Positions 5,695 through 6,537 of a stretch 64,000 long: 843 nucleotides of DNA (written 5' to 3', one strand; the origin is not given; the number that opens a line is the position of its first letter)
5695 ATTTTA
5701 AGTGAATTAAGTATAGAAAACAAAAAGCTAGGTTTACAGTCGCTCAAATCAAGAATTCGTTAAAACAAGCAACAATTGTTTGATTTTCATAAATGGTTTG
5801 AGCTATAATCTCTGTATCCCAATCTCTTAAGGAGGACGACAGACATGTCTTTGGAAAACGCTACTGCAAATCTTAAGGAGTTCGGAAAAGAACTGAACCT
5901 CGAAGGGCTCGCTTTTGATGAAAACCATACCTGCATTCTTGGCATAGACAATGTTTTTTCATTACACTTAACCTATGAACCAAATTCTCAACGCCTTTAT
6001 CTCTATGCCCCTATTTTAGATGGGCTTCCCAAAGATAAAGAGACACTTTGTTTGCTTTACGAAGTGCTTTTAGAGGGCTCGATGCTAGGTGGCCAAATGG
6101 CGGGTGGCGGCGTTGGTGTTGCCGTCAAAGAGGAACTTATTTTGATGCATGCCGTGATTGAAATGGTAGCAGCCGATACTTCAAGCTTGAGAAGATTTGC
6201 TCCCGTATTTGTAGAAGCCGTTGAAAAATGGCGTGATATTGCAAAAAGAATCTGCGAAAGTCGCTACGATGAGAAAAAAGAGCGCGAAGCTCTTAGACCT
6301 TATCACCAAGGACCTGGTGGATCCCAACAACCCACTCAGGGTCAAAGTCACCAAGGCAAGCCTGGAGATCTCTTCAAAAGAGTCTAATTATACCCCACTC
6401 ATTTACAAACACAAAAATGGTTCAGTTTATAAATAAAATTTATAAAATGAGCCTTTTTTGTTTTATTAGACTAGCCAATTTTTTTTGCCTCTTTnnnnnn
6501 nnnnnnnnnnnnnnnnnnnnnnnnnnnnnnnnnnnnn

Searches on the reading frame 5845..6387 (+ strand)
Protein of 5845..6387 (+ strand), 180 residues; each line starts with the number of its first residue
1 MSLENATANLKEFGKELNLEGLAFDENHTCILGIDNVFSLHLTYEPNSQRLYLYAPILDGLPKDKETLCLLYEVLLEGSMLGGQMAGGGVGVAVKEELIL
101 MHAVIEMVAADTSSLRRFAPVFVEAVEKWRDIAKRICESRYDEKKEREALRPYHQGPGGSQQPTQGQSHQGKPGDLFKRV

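Call 70: search_protein_families(library=pfam, proteins=[window:5845-6387:+], max_evalue=0.001)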
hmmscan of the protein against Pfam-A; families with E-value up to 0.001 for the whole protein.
window:5845-6387:+ (180 aa): 1 family
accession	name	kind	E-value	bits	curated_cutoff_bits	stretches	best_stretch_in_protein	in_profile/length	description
PF05932.18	CesT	-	6.5e-26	91.2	22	1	9-130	2-119/119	Tir chaperone protein (CesT) family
